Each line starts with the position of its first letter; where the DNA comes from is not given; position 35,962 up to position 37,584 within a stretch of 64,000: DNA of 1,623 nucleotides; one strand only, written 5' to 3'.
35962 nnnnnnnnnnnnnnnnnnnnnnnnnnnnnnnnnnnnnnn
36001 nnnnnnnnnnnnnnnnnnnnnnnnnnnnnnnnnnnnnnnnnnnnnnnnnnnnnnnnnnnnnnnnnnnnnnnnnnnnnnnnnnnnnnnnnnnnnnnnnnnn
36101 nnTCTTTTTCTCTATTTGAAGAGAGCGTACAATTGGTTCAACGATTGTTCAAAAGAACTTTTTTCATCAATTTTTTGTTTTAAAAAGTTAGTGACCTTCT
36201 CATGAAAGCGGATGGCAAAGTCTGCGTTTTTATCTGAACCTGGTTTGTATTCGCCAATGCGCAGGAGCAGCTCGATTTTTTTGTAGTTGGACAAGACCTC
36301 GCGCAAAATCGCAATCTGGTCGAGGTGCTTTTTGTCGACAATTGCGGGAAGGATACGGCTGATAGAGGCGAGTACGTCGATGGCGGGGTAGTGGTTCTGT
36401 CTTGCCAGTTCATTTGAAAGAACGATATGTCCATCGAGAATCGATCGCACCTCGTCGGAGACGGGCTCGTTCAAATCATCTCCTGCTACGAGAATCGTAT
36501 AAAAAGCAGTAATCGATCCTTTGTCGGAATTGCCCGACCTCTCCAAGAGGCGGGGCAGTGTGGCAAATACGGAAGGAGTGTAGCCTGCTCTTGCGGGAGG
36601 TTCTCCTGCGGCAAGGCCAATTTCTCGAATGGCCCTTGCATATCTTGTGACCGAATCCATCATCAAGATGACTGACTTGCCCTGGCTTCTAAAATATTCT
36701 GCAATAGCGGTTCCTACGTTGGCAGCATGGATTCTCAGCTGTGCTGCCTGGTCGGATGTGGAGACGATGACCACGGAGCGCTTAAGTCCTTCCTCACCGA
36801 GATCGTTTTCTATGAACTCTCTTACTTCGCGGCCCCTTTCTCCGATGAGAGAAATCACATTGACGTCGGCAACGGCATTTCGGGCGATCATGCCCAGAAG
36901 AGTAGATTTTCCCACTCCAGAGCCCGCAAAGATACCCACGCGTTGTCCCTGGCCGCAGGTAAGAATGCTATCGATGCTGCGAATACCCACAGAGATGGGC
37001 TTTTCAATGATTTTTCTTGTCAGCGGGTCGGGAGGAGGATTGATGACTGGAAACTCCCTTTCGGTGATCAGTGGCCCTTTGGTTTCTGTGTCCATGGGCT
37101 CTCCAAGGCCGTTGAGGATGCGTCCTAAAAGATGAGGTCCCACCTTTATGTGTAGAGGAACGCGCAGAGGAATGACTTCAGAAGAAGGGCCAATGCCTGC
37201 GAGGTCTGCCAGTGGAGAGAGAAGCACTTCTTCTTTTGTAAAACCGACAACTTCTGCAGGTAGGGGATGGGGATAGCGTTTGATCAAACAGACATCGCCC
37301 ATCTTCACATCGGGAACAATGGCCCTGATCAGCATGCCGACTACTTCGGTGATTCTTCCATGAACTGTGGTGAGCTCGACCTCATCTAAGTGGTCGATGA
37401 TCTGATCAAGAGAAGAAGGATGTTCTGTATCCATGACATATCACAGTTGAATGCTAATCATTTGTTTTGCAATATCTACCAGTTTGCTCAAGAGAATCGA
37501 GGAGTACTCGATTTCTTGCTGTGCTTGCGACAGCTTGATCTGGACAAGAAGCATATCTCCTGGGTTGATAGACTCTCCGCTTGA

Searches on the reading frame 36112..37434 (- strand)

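Call 71: search_protein_families(library=pfam, proteins=[window:36112-37434:-], max_evalue=0.001)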
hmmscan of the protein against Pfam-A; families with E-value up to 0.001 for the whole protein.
window:36112-37434:- (440 aa): 3 families
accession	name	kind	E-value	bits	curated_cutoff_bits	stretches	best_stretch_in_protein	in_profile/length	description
PF00006.31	ATP-synt_ab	-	2.2e-89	299.1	29.5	1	150-359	1-213/213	ATP synthase alpha/beta family, nucleotide-binding domain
PF18269.6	T3SS_ATPase_C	-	1.7e-22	79.5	22.7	1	366-436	1-71/72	T3SS EscN ATPase C-terminal domain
PF00005.33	ABC_tran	-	0.0003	21.8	25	1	158-198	6-46/137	ABC transporter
